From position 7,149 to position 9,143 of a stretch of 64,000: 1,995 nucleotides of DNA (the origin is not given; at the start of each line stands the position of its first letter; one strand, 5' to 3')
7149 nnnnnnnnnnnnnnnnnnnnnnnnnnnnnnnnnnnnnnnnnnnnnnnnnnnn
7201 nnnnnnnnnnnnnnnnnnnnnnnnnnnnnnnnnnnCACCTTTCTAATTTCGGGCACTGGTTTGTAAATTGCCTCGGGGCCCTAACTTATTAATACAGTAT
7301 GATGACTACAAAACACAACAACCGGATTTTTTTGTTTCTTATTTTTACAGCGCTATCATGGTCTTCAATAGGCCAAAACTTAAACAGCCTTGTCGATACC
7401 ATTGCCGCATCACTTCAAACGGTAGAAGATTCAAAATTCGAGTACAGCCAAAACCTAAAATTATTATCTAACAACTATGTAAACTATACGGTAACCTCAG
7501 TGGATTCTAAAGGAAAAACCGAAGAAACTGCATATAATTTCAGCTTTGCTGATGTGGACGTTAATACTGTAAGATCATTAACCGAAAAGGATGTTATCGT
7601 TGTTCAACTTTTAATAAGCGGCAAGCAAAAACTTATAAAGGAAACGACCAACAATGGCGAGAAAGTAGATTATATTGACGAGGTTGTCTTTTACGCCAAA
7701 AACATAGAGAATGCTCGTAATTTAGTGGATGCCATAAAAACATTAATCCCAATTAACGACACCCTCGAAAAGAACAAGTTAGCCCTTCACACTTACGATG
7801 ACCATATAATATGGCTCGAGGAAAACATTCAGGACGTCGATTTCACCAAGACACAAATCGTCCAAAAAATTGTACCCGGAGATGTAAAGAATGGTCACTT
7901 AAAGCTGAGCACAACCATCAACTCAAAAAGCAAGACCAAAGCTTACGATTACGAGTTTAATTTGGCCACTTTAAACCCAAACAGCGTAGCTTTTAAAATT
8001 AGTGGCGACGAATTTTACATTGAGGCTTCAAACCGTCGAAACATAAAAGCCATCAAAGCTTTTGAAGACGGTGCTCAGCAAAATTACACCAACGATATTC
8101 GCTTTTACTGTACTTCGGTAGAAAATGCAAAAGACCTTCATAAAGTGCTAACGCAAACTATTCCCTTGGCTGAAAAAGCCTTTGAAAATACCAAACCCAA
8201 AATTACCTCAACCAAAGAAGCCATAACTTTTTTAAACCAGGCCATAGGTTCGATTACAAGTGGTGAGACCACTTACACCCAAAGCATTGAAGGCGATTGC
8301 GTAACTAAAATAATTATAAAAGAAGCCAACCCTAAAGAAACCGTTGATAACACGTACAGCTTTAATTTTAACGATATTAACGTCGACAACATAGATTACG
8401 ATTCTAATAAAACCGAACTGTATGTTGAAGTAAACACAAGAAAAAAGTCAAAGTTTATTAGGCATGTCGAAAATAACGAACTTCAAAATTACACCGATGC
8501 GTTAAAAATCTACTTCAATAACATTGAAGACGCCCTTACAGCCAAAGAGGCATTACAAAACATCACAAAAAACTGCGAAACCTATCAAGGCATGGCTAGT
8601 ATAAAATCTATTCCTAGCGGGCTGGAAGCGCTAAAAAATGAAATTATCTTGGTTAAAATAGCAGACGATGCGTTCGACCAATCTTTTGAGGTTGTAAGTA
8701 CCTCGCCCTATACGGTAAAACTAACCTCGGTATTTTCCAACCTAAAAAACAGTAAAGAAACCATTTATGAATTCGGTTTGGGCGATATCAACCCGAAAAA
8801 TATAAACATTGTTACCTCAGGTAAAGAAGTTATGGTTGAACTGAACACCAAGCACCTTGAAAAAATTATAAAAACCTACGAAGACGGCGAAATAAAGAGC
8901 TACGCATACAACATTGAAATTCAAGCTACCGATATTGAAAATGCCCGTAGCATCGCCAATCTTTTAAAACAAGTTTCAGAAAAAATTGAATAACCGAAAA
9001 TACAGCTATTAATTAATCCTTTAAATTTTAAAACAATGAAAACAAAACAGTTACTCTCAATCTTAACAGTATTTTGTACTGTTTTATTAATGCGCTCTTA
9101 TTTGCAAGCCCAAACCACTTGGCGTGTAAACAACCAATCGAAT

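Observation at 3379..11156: Self-contained accessory locus: TPR-sensor/LytTR system divergent from four uncharacterised exported proteins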

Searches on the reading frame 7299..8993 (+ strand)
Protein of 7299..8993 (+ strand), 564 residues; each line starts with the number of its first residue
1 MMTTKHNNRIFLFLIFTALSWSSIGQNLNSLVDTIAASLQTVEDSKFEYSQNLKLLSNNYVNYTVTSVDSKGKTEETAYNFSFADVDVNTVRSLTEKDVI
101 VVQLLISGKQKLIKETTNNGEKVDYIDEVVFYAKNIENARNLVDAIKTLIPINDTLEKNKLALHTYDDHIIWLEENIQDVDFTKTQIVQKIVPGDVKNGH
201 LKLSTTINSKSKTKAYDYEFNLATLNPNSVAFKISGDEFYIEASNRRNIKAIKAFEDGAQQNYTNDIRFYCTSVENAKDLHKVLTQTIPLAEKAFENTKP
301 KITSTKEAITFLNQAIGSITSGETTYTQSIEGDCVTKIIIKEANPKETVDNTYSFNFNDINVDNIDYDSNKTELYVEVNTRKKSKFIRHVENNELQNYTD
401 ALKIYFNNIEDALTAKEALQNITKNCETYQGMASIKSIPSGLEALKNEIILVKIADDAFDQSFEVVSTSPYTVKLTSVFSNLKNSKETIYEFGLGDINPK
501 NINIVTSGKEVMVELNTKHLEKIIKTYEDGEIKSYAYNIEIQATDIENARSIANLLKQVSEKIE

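Call 3: search_protein_families(library=pfam, proteins=[window:7299-8993:+], max_evalue=0.01)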
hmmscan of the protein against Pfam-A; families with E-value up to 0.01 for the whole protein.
window:7299-8993:+ (564 aa): 0 families

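Call 4: search_protein_families(library=ncbifam, proteins=[window:7299-8993:+], max_evalue=0.01)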
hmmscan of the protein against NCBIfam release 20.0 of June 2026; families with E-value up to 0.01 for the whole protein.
window:7299-8993:+ (564 aa): 0 families

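Call 7: search_solved_structures(query=window:7299-8993:+, max_evalue=10)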
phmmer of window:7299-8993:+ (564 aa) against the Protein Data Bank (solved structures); distinct sequences matched with E-value up to 10: 0.

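Call 12: find_homologous_proteins(query=window:7299-8993:+, max_evalue=0.001)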
Query window:7299-8993:+ (564 aa): 54 proteins with E <= 0.001 among 8000 candidates.
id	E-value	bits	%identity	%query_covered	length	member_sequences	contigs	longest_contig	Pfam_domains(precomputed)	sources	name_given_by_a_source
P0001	0.0e+0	1203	100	100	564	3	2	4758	-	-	-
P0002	2.2e-272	922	77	98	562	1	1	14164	-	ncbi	-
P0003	3.9e-265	899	75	98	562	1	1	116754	-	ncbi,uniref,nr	ncbi:hypothetical protein [Tamlana crocina]|uniref:Uncharacterized protein n=1 Tax=Tamlana crocina T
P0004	2.0e-245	834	68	100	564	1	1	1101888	-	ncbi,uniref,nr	ncbi:hypothetical protein LG651_04370 [Tamlana sp. 62-3]|uniref:Uncharacterized protein n=1 Tax=Neot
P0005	4.3e-244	829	70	98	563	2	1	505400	-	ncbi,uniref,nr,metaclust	ncbi:hypothetical protein PK35_03635 [Tamlana nanhaiensis]|uniref:Uncharacterized protein n=1 Tax=Ne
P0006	1.0e-234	798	67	98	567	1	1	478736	-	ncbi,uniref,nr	ncbi:hypothetical protein [uncultured Algibacter sp.]|uniref:hypothetical protein n=1 Tax=uncultured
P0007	1.6e-234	798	67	98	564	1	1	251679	-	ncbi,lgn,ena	-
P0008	3.9e-233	793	69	96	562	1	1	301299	-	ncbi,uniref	ncbi:hypothetical protein [Algibacter sp. 2305UL17-15]|uniref:hypothetical protein n=1 Tax=Algibacte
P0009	2.4e-231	787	67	97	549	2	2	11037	-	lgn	-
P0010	3.8e-229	780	66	100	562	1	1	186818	-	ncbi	-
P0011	6.3e-228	776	64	100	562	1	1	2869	-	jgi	jgi:hypothetical protein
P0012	9.8e-228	775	65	98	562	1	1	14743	-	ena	-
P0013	9.8e-227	772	67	96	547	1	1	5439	-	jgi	jgi:hypothetical protein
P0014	3.0e-224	764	65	99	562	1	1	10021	-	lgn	-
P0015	1.8e-223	761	64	98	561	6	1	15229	-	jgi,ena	jgi:hypothetical protein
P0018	1.6e-209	715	60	100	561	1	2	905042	-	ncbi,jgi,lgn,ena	-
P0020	7.2e-175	601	52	99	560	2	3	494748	-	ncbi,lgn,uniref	ncbi:hypothetical protein [Winogradskyella pulchriflava]|uniref:Uncharacterized protein n=1 Tax=Wino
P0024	4.3e-162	559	51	97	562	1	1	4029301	-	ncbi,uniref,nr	ncbi:hypothetical protein [Psychroserpens ponticola]|uniref:Uncharacterized protein n=1 Tax=Psychros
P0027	3.0e-142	493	48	97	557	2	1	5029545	-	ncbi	ncbi:hypothetical protein [Flavivirga spongiicola]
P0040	1.3e-134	468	43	100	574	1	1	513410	-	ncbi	-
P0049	5.9e-101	357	38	98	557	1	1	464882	-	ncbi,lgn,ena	-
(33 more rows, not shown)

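Call 14: find_encoding_contigs(protein=P0024, flank=9000, max_places=1)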
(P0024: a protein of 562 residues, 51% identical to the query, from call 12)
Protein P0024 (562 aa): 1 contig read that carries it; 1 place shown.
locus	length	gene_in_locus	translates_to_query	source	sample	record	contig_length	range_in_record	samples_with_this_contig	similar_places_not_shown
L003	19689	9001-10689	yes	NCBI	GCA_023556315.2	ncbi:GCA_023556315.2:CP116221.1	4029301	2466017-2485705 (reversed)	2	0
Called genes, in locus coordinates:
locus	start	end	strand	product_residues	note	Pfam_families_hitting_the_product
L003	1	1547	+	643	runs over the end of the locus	PF07715:Plug, PF14905:OMP_b-brl_3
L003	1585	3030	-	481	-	PF18294:Pept_S41_N, PF03572:Peptidase_S41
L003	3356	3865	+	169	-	PF04542:Sigma70_r2, PF08281:Sigma70_r4_2, PF04545:Sigma70_r4 (weak)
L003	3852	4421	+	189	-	-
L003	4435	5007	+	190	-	PF14060:DUF4252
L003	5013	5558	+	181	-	PF14060:DUF4252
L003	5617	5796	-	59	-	-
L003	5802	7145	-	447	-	PF00206:Lyase_1, PF08328:ASL_C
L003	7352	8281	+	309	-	PF03631:Virul_fac_BrkB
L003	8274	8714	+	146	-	PF09917:DUF2147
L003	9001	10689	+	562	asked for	-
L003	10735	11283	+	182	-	-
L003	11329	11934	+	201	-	-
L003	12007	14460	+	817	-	PF17764:PriA_3primeBD, PF00270:DEAD, PF04851:ResIII, PF18319:Zn_ribbon_PriA, PF00271:Helicase_C (weak), PF18074:PriA_C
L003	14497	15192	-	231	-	PF00072:Response_reg, PF04397:LytTR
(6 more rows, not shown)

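Call 15: find_encoding_contigs(protein=P0027, flank=9000, max_places=1)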
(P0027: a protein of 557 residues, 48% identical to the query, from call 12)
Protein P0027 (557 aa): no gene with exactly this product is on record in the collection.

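Call 16: find_encoding_contigs(protein=P0049, flank=9000, max_places=1)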
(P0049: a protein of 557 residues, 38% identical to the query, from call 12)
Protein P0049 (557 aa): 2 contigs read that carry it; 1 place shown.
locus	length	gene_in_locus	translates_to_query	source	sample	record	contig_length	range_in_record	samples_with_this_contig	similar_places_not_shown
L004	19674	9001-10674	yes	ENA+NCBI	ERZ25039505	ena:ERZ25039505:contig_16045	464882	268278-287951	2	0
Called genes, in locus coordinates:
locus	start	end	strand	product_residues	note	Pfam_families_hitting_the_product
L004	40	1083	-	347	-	PF01370:Epimerase, PF08338:DUF1731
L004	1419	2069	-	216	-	PF05430:Methyltransf_30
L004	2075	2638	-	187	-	PF16267:DUF4920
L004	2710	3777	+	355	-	PF01063:Aminotran_4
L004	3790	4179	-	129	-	PF01503:PRA-PH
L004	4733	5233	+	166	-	-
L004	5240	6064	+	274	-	-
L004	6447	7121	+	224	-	PF07730:HisKA_3, PF02518:HATPase_c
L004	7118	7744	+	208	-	PF00072:Response_reg, PF00196:GerE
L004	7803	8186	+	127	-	PF08281:Sigma70_r4_2 (faint), PF00196:GerE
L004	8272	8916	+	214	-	PF13505:OMP_b-brl, PF13568:OMP_b-brl_2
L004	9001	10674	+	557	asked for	-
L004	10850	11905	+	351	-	PF13205:Big_5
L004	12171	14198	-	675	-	PF03571:Peptidase_M49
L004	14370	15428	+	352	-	PF10604:Polyketide_cyc2, PF06445:GyrI-like (weak)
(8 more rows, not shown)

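Call 17: find_encoding_contigs(protein=P0020, flank=9000, max_places=1)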
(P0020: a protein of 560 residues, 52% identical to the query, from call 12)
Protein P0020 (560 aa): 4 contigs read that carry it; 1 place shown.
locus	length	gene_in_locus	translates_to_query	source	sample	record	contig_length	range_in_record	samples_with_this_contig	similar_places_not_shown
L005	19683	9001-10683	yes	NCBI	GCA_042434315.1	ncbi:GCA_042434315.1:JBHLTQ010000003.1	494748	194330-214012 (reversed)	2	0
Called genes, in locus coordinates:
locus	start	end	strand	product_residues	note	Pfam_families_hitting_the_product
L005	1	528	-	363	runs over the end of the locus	PF18962:Por_Secre_tail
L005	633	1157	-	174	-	PF13302:Acetyltransf_3, PF00583:Acetyltransf_1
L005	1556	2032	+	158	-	PF00011:HSP20, PF17886:ArsA_HSP20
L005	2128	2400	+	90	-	-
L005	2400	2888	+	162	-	-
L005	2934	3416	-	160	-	PF06983:3-dmu-9_3-mt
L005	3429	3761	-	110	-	-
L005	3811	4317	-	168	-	PF08327:AHSA1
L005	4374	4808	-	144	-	PF08327:AHSA1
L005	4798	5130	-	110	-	PF12840:HTH_20, PF01022:HTH_5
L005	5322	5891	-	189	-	PF01725:Ham1p_like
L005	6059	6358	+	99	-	PF02482:Ribosomal_S30AE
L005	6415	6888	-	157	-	PF02590:SPOUT_MTase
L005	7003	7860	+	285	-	PF02749:QRPTase_N, PF01729:QRPTase_C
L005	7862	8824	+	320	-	PF03631:Virul_fac_BrkB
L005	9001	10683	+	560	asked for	-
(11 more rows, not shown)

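Call 18: find_encoding_contigs(protein=P0004, flank=9000, max_places=1)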
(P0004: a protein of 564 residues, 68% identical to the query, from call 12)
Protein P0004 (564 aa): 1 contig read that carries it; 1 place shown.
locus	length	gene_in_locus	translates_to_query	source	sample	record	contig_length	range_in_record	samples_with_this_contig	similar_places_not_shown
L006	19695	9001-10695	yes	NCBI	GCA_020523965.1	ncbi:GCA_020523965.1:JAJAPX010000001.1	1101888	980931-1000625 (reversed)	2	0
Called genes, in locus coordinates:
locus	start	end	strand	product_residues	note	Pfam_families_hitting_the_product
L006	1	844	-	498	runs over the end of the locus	PF00392:GntR, PF00155:Aminotran_1_2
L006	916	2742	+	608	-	PF07715:Plug, PF00593:TonB_dep_Rec_b-barrel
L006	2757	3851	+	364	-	PF04055:Radical_SAM, PF06968:BATS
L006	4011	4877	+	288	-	PF13621:Cupin_8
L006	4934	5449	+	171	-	PF20351:DUF6646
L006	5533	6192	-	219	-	PF00072:Response_reg, PF00196:GerE, PF08281:Sigma70_r4_2 (faint), PF13412:HTH_24 (weak), PF08279:HTH_11 (weak)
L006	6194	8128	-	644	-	PF00515:TPR_1 (faint), PF07719:TPR_2 (faint), PF13181:TPR_8 (faint), PF13424:TPR_12 (weak), PF02518:HATPase_c (weak)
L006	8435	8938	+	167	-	-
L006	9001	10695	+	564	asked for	-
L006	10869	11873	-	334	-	PF00316:FBPase, PF18913:FBPase_C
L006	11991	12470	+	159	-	PF00583:Acetyltransf_1, PF13673:Acetyltransf_10, PF13508:Acetyltransf_7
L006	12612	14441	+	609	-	PF19576:Acyltransf_2, PF01553:Acyltransferase, PF13444:Acetyltransf_5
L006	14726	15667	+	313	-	PF13793:Pribosyltran_N, PF00156:Pribosyltran, PF14572:Pribosyl_synth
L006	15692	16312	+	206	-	PF01386:Ribosomal_L25p, PF14693:Ribosomal_TL5_C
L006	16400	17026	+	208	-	PF01195:Pept_tRNA_hydro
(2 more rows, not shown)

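Call 19: find_encoding_contigs(protein=P0008, flank=9000, max_places=1)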
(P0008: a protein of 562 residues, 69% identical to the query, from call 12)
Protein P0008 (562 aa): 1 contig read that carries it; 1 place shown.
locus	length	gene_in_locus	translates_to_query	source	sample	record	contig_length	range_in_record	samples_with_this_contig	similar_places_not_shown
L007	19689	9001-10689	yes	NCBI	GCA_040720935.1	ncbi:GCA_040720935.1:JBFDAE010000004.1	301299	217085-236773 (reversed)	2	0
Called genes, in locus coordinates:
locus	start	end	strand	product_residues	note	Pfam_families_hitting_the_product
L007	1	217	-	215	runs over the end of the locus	PF00072:Response_reg, PF00196:GerE, PF08279:HTH_11 (faint), PF13412:HTH_24 (faint)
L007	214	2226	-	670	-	PF00515:TPR_1 (faint), PF07719:TPR_2 (faint), PF13176:TPR_7 (faint), PF13181:TPR_8 (faint), PF13374:TPR_10 (faint), PF13424:TPR_12, PF07730:HisKA_3 (weak), PF02518:HATPase_c (weak)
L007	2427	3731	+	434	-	-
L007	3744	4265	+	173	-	-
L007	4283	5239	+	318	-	PF19672:DUF6175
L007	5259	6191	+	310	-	-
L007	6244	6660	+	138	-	-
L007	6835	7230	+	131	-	-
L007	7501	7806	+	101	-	PF19765:DUF6252 (weak)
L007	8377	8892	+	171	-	-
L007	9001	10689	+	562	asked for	-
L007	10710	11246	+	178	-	-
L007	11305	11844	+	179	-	PF19765:DUF6252 (weak)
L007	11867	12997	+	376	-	PF18962:Por_Secre_tail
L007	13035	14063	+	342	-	-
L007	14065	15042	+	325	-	PF07495:Y_Y_Y (faint), PF18962:Por_Secre_tail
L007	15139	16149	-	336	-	PF00316:FBPase, PF18913:FBPase_C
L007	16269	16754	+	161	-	PF13302:Acetyltransf_3 (weak), PF13420:Acetyltransf_4 (weak), PF00583:Acetyltransf_1, PF13673:Acetyltransf_10, PF13508:Acetyltransf_7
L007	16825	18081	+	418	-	PF00696:AA_kinase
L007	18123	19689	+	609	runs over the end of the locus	PF19576:Acyltransf_2, PF01553:Acyltransferase, PF13444:Acetyltransf_5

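Call 20: find_encoding_contigs(protein=P0018, flank=9000, max_places=1)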
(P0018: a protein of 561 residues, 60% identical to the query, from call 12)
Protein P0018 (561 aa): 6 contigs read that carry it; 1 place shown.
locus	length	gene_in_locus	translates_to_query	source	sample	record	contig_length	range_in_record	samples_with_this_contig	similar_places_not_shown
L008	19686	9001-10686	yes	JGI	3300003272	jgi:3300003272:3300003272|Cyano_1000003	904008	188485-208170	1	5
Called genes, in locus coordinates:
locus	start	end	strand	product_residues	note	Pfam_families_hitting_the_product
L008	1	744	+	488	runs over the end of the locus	PF14691:Fer4_20, PF00070:Pyr_redox (weak), PF00743:FMO-like (faint), PF01266:DAO (weak), PF01593:Amino_oxidase, PF07992:Pyr_redox_2, PF12831:FAD_oxidored (weak), PF13450:NAD_binding_8, +2 more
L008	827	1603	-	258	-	-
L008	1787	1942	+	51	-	-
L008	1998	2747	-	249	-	PF00072:Response_reg, PF04397:LytTR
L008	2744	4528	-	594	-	PF14938:SNAP (faint), PF13424:TPR_12 (faint), PF13176:TPR_7 (faint), PF13181:TPR_8 (faint), PF00515:TPR_1, PF07719:TPR_2 (weak), PF13414:TPR_11 (weak), PF06580:His_kinase, +5 more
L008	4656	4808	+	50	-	-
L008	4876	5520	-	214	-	PF00072:Response_reg, PF08279:HTH_11 (faint), PF00196:GerE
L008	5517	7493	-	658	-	PF00515:TPR_1 (faint), PF07719:TPR_2 (faint), PF13181:TPR_8 (faint), PF13374:TPR_10 (faint), PF13424:TPR_12, PF07730:HisKA_3 (faint), PF02518:HATPase_c (weak)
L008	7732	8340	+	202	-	-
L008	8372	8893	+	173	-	-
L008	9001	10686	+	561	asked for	-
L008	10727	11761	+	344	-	-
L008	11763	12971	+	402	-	PF18962:Por_Secre_tail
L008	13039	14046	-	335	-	PF00316:FBPase, PF18913:FBPase_C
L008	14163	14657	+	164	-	PF13420:Acetyltransf_4 (weak), PF00583:Acetyltransf_1, PF13673:Acetyltransf_10, PF13508:Acetyltransf_7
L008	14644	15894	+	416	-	PF00696:AA_kinase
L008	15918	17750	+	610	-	PF19576:Acyltransf_2, PF01553:Acyltransferase, PF13444:Acetyltransf_5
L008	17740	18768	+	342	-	PF13620:CarboxypepD_reg, PF13715:CarbopepD_reg_2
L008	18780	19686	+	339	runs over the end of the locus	PF13620:CarboxypepD_reg, PF13715:CarbopepD_reg_2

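Call 21: find_encoding_contigs(protein=P0040, flank=9000, max_places=1)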
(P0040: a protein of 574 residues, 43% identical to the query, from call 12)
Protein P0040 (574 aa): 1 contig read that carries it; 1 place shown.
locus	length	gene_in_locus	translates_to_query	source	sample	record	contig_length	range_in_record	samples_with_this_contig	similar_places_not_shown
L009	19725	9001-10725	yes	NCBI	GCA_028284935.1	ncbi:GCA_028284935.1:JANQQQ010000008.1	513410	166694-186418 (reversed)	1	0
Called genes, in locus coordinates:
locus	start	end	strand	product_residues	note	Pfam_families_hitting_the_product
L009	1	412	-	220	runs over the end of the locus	-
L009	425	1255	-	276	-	-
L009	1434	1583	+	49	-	-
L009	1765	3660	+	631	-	PF07719:TPR_2 (faint), PF13181:TPR_8 (faint), PF00515:TPR_1 (weak), PF13424:TPR_12 (weak)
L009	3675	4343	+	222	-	PF00072:Response_reg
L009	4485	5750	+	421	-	-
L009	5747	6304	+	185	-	-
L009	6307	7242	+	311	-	PF19672:DUF6175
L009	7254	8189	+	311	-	-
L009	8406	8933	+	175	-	-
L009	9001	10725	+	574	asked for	-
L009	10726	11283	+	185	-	-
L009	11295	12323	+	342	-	-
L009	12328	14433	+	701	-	PF07495:Y_Y_Y (faint), PF02412:TSP_3, PF18962:Por_Secre_tail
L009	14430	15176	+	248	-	-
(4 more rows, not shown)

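Call 38: search_protein_families(library=pfam, proteins=[L007:2427-3731:+, L007:3744-4265:+, L007:5259-6191:+, L008:7732-8340:+, L007:10710-11246:+], max_evalue=0.01)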
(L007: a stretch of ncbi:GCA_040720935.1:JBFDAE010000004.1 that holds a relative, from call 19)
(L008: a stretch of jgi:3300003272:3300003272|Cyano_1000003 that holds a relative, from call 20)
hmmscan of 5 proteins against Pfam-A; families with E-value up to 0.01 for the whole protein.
L007:2427-3731:+ (434 aa): 0 families

L007:3744-4265:+ (173 aa): 0 families

L007:5259-6191:+ (310 aa): 1 family
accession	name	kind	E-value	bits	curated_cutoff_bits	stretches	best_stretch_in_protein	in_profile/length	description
PF09613.16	HrpB1_HrpK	-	0.0058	16.7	29.3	0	232-282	62-110/126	Bacterial type III secretion protein (HrpB1_HrpK)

L008:7732-8340:+ (202 aa): 0 families

L007:10710-11246:+ (178 aa): 2 families
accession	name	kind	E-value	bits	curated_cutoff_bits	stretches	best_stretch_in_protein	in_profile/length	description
PF19765.4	DUF6252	-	0.0005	20.7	27.2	1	118-172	75-123/124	Family of unknown function (DUF6252)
PF22095.1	BT_3535-like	-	0.0065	16.9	27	1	60-148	84-176/182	BT_3535-like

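Call 44: predict_structure(alignment_id=A2)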
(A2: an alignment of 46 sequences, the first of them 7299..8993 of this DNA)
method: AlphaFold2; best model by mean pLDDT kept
length: 564 residues; sequences in the alignment: 46
mean_pLDDT: 91.2   pTM: 0.81
mean pLDDT of the five models: 91.2, 91.1, 90.8, 90.6, 90.2
residues with pLDDT >= 90: 452; 70-90: 81; 50-70: 28; < 50: 3
segments of 3 or more residues with pLDDT < 50: 1-3
pLDDT, mean of each block of 10 residues (from residue 1): 53 64 70 94 92 91 94 93 94 93 91 90 93 95 95 86 91 93 92 89 95 95 95 92 93 96 96 92 95 93 92 94 94 94 95 95 95 96 95 96 96 96 84 79 93 92 92 94 93 92 94 94 92 92 94 93 88
secondary structure, 60 per line:
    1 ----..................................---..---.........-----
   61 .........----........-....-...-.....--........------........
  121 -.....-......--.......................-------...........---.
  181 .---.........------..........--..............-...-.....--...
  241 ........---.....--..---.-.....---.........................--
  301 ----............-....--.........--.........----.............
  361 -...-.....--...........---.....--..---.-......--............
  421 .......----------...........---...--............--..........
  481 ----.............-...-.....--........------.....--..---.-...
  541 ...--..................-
elements in order: H5-38 E47-55 E61-69 E74-81 E92-96 E99-106 E113-117 E122-126 E128-133 H136-158 H166-176 E185-193 E200-209 E212-221 E231-235 E238-245 E252-256 E266-270 H274-298 H305-316 E318-321 E324-332 E335-343 E348-356 E366-370 E373-380 E387-391 E401-406 H409-427 H438-448 E452-454 E457-468 E471-480 E485-493 E503-507 E510-517 E524-528 E538-543 H546-563

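Call 48: fold_search(model_id=the predicted structure, library=pdb)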
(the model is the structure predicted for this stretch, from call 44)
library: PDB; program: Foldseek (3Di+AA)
matches with E <= 10: 549; with E <= 0.001: 0
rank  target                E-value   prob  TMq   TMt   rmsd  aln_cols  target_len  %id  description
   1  2v42_B                3.7e-03  0.54  0.11  0.17  23.3       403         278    9  Crystal structure of RseB: a sensor for periplasmic stress response in E. coli (released 2007-08-28)
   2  7c72_A                4.7e-03  0.16  0.08  0.07  27.4       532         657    8  Structure of a mycobacterium tuberculosis puromycin-hydrolyzing peptidase (released 2021-03-24)
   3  2v43_C                5.1e-03  0.51  0.11  0.19  23.4       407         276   10  Crystal structure of RseB: a sensor for periplasmic stress response in E. coli (released 2007-08-28)
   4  7ui9_n                6.8e-03  0.15  0.09  0.09  35.9       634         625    9  Core Mediator-PICearly (Copy A) (released 2023-02-15)
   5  2p4b_A                7.4e-03  0.38  0.10  0.17  25.4       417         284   10  Crystal structure of E.coli RseB (released 2007-05-22)
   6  1yrz_A                1.1e-02  0.11  0.09  0.10  30.4       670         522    5  Crystal structure of xylan beta-1,4-xylosidase from Bacillus Halodurans C-125 (released 2005-02-22)
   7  9bfs_A                1.7e-02  0.07  0.08  0.04  30.0       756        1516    6  Cryo-EM structure of Sevenless extracellular domain (dimer, pH 6.6) (released 2025-01-29)
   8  5joz_A                1.9e-02  0.12  0.09  0.10  29.1       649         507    6  Bacteroides ovatus Xyloglucan PUL GH43B (released 2016-08-10)
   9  1w2t_A                1.9e-02  0.08  0.07  0.08  29.5       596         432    7  beta-fructosidase from Thermotoga maritima in complex with raffinose (released 2005-10-26)
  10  7esl                  2.3e-02  0.18  0.09  0.11  29.6       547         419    9  Crystal structure of a L-rhamnose-alpha-1,4-D-glucuronate lyase from Fusarium oxysporum 12S, N247A N-glycan free form (released 2021-08-04)
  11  9n73_LI               2.4e-02  0.18  0.09  0.09  23.6       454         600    8  SSU processome maturation and disassembly, State G (released 2025-10-29)
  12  8hq2_D                2.4e-02  0.10  0.07  0.08  27.3       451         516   10  Crystal structure of human ADAM22 in complex with human LGI1 mutant (released 2023-12-13)
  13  7fik_E                2.6e-02  0.18  0.09  0.05  23.4       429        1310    7  The cryo-EM structure of the CR subunit from X. laevis NPC (released 2022-11-09)
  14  8uws_D                2.8e-02  0.08  0.09  0.10  29.2       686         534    6  Cryo-EM structure of an Enterobacter GH43 Beta-Xylosidase: EcXyl43 (released 2024-05-15)
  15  7k1r_D                2.9e-02  0.07  0.08  0.09  29.8       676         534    6  X-ray Structure of an Enterobacter GH43 Beta-Xylosidase: EcXyl43 F507A mutant (released 2021-11-10)
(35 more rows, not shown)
